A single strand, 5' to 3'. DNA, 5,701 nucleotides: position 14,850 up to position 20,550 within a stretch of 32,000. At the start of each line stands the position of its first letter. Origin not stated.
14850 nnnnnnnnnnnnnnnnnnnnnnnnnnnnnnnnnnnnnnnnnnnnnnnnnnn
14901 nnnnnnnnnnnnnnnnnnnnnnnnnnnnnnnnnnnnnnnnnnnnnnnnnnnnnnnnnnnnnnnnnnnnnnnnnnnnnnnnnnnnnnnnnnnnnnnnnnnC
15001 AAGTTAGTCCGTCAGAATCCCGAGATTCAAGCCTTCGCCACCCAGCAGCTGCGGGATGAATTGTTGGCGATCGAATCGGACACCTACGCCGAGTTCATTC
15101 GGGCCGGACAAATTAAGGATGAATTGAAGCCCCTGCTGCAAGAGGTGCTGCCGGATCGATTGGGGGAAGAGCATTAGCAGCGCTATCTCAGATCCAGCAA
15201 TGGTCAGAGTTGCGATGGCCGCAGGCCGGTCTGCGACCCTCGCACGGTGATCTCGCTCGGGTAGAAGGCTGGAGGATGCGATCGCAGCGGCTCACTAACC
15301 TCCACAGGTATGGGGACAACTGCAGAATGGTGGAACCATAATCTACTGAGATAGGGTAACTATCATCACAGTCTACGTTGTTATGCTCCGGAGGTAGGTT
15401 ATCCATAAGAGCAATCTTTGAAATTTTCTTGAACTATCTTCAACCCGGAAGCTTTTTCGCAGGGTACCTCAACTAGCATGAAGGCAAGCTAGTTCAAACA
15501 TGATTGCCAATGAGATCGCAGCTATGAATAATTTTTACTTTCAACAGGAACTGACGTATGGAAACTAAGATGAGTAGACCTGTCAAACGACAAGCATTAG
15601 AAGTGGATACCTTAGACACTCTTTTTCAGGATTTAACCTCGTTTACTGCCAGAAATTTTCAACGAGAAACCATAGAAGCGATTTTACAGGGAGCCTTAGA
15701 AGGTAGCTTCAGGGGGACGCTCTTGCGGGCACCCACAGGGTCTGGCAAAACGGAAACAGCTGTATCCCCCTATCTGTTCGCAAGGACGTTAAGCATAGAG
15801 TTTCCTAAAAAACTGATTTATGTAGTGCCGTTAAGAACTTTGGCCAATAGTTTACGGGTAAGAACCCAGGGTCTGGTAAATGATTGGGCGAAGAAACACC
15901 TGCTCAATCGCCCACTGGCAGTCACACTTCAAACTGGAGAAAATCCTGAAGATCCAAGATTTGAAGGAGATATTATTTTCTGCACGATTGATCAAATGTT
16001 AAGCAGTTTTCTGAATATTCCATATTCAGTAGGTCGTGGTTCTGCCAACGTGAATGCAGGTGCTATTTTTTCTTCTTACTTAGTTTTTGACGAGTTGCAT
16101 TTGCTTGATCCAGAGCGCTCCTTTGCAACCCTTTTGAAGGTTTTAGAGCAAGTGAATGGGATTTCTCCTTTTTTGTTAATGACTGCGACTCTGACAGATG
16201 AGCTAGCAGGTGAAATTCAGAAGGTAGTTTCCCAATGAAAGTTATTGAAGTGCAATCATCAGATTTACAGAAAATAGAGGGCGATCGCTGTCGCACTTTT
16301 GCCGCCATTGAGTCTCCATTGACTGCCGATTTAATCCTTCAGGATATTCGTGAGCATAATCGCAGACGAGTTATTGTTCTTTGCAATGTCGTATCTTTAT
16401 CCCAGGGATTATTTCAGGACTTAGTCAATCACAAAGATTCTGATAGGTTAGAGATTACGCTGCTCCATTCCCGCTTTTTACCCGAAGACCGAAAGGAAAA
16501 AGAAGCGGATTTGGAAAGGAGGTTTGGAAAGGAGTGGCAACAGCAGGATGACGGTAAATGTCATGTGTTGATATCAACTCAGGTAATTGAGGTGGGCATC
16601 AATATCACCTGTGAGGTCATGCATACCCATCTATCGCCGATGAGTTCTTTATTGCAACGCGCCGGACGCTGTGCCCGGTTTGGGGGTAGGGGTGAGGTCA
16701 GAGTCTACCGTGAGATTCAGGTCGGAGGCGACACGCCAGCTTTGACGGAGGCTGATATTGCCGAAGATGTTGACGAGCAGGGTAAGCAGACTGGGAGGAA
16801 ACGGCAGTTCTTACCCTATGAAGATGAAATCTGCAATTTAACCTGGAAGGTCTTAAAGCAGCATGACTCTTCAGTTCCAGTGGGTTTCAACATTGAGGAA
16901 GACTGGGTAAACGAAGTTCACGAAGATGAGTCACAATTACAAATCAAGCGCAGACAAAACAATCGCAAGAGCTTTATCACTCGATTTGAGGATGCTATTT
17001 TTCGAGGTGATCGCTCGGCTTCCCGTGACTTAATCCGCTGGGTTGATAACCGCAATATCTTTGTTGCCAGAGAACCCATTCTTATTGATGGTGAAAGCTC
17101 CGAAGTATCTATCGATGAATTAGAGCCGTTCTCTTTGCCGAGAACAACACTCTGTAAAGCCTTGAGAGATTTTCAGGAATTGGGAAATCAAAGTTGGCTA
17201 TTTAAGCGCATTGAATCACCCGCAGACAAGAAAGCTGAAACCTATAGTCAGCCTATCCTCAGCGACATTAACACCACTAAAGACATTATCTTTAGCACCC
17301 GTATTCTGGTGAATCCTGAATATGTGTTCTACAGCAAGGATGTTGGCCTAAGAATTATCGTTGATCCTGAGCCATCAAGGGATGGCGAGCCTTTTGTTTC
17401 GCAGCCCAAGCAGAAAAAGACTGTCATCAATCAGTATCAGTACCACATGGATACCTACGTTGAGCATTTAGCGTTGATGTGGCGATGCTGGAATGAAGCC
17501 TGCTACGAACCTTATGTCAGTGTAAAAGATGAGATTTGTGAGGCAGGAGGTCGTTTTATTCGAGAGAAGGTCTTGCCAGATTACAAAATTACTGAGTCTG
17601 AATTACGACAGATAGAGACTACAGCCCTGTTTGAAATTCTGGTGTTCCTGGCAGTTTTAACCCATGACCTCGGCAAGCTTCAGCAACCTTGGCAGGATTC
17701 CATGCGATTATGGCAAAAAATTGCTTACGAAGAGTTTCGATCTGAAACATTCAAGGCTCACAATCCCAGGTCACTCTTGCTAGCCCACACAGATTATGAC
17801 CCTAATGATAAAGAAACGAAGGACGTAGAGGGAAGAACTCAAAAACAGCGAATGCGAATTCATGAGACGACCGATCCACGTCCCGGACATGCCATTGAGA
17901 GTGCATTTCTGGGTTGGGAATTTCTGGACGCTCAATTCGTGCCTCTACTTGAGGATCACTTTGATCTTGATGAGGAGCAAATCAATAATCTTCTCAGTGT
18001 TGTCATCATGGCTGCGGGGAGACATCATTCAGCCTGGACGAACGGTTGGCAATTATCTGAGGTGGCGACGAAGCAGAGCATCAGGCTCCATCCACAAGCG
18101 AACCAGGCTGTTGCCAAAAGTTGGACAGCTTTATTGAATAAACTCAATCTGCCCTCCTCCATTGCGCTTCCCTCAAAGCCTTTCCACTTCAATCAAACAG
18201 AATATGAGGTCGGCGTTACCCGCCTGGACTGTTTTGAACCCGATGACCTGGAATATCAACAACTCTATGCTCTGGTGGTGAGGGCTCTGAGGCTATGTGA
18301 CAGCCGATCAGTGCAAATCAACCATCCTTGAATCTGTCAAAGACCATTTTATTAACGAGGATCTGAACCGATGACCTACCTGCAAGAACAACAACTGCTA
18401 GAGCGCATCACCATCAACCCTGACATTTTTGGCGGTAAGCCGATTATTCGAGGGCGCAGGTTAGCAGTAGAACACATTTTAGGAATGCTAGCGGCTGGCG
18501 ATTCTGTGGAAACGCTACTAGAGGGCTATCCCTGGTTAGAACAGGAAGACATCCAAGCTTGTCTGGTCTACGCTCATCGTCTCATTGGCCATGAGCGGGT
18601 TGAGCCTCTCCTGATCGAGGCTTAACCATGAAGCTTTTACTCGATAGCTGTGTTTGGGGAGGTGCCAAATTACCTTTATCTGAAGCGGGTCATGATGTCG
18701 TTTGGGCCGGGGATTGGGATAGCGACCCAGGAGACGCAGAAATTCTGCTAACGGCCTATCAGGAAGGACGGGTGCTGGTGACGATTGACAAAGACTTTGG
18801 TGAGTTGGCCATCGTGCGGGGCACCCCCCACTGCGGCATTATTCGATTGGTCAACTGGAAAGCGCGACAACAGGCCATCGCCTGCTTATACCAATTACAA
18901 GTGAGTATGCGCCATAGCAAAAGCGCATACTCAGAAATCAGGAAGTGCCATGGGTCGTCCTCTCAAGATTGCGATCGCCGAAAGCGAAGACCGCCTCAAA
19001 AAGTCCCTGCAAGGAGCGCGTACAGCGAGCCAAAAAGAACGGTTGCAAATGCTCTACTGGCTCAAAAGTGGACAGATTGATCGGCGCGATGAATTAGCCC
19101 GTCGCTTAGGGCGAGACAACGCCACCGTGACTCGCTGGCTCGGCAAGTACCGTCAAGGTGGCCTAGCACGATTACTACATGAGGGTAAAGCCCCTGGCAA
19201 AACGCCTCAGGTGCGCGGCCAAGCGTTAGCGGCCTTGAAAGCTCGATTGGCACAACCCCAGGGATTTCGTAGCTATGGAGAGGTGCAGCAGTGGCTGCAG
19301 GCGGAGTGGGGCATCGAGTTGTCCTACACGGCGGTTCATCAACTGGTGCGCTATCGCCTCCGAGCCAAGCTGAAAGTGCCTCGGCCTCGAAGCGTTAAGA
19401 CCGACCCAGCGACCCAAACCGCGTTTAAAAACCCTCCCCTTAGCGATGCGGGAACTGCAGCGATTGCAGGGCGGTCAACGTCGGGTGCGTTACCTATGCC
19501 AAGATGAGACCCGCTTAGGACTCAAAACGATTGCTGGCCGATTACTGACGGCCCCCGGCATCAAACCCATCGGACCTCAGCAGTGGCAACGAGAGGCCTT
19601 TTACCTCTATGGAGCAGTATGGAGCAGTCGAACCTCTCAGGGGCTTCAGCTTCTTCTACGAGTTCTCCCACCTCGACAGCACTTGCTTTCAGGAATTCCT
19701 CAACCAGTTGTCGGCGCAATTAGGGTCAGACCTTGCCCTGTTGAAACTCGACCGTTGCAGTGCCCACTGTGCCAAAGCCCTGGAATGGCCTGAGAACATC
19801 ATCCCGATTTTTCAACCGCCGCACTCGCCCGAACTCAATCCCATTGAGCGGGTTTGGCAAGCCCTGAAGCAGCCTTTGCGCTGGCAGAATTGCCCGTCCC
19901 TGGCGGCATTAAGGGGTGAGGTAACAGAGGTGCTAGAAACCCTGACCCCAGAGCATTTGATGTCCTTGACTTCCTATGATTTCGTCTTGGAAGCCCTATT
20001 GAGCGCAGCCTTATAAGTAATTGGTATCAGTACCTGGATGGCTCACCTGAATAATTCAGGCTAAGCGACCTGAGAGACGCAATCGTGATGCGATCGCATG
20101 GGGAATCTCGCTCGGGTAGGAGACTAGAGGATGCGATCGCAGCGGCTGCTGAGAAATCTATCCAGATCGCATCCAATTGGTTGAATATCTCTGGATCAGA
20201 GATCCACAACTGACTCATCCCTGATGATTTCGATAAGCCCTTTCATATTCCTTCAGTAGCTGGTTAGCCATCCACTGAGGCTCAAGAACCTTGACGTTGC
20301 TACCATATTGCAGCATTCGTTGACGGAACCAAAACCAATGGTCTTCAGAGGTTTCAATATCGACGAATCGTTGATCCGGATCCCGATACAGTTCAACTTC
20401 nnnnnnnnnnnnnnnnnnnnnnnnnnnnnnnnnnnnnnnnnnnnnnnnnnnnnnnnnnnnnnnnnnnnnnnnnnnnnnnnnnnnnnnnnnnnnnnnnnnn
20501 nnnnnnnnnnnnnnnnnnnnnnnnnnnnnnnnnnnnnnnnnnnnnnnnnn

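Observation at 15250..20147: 43-bp imperfect direct repeats bracket the orphan-Cas3/TA/IS module, suggesting an att-like site and stepwise island accretion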

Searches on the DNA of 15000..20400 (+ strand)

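Call 61: search_rna_families(source=window, start=15000, end=20400, threshold=evalue, max_evalue=5)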
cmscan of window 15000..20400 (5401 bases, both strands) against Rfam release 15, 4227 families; matches with E-value up to 5: 2.
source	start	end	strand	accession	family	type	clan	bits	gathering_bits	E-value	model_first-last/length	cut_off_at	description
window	19902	20012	+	RF02944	c4-2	Gene; sRNA;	CL00128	20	41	2.1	1-79/79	no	c4-2 RNA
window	17429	17496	+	RF01543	TB11Cs5H2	Gene; snRNA; snoRNA; HACA-box;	-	19.7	47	0.95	1-68/68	no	Trypanosomatid snoRNA TB11Cs5H2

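Call 63: search_dna_similar(query=window:15240-15300:+, collection=plasmids, mode=distant, max_evalue=10, max_rows=15)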
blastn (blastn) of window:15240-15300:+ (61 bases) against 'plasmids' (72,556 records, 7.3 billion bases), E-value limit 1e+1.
Records with a match: 57; places in all: 57; records where one place covers at least 80% of the query: 0.
Best place of each record, by identity: >=99% 48; 95-99% 3; 90-95% 2; 80-90% 4.
By first word of the organism name: Phaeobacter 46; Sinorhizobium 2; Streptomyces 2; Azospirillum 1; Acaryochloris 1; Cupriavidus 1; Allocoleopsis 1; Rhizobium 1; Nostoc 1; Sphingobium 1.
By predicted mobility (MOB-suite, as given by PLSDB): non-mobilizable 51; mobilizable 4; conjugative 2.
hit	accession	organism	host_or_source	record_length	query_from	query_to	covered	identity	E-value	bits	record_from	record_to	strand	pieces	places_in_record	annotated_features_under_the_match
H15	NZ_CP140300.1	Sinorhizobium kummerowiae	Kummerowia stipulacea,Pure culture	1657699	15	50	59%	83.3%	5e+0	36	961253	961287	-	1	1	none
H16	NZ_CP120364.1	Sinorhizobium kummerowiae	Kummerowia stipulacea,Pure culture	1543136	15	50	59%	83.3%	5e+0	36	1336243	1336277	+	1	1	none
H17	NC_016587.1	Azospirillum lipoferum 4B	-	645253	27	53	44%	92.6%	1e+0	37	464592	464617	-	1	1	cobD: threonine-phosphate decarboxylase CobD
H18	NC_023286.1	Streptomyces sp. F12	-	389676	6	33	46%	89.3%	1e+0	38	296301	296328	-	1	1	ImmA/IrrE family metallo-endopeptidase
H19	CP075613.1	Streptomyces sp. JCM17656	soil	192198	28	54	44%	88.9%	5e+0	37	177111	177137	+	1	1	none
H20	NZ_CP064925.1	Acaryochloris marina S15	cell culture,surface of Pikea pinnata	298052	26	48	38%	95.8%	5e+0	37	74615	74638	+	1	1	hypothetical protein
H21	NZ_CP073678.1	Cupriavidus sp. KK10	Isolate,A bacterial consortium from ...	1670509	29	52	39%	91.7%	5e+0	36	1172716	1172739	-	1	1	none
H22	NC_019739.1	Allocoleopsis franciscana PCC 7113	-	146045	33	55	38%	95.7%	1e+0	38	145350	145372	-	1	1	type IV secretion system DNA-binding domain-containing protein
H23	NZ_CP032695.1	Rhizobium jaguaris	Calliandra grandiflora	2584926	30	51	36%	95.5%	5e+0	37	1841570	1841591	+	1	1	none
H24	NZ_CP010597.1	Phaeobacter inhibens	cell culture,biofilm boat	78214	3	23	34%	100.0%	4e-1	39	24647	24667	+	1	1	DUF6005 family protein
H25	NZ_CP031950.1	Phaeobacter inhibens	-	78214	3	23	34%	100.0%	4e-1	39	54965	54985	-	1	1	DUF6005 family protein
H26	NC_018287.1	Phaeobacter inhibens DSM 17395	-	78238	3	23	34%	100.0%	4e-1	39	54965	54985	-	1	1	DUF6005 family protein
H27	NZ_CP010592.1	Phaeobacter gallaeciensis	-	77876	5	23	31%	100.0%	5e+0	36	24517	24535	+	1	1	DUF6005 family protein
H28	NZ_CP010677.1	Phaeobacter gallaeciensis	cell culture,clam larvae aquaculture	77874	5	23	31%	100.0%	5e+0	36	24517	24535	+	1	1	DUF6005 family protein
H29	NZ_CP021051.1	Phaeobacter gallaeciensis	cell culture,Pacific plankton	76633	5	23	31%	100.0%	5e+0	36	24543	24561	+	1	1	DUF6005 family protein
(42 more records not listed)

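Call 64: search_dna_similar(query=window:20095-20155:+, collection=phages, mode=distant, max_evalue=10, max_rows=15)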
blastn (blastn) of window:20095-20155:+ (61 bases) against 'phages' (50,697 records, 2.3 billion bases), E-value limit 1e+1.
Records with a match: 8; places in all: 8; records where one place covers at least 80% of the query: 0.
Best place of each record, by identity: 90-95% 4; 80-90% 4.
By first word of the organism name: Brevundimonas 2; Aeromonas 2; Escherichia 2; Klebsiella 2.
By host as written in the record: - 3; Brevundimonas pondensis LVF1 2; Aeromonas hydrophila Ah-152 1; Aeromonas hydrophila 1; Klebsiella pneumoniae 1.
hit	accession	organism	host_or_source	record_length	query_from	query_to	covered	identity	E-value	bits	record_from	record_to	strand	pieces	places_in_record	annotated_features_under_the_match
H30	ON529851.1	Brevundimonas phage vB_BpoS-Marchewka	Brevundimonas pondensis LVF1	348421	25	57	54%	87.9%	2e+0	36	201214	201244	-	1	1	hypothetical protein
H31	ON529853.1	Brevundimonas phage vB_BpoS-Bambus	Brevundimonas pondensis LVF1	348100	25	57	54%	87.9%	2e+0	36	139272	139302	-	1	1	hypothetical protein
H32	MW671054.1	Aeromonas phage PZL-Ah152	Aeromonas hydrophila Ah-152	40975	27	59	54%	81.8%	5e+0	34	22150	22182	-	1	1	hypothetical protein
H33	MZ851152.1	Aeromonas phage PZL-Ah8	Aeromonas hydrophila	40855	27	59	54%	81.8%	5e+0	34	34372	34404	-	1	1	hypothetical protein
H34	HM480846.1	Escherichia phage K30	-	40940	36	58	38%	91.3%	5e+0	34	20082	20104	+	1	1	head-to-tail joining protein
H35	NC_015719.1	Escherichia phage K30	-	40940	36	58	38%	91.3%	5e+0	34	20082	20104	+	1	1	head-tail adaptor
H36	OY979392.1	Klebsiella phage vB_Kpn_K16PH164C3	-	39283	36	58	38%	91.3%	5e+0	34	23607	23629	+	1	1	head-tail adaptor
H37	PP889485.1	Klebsiella phage phi1_146035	Klebsiella pneumoniae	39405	36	58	38%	91.3%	5e+0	34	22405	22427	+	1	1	head-tail adaptor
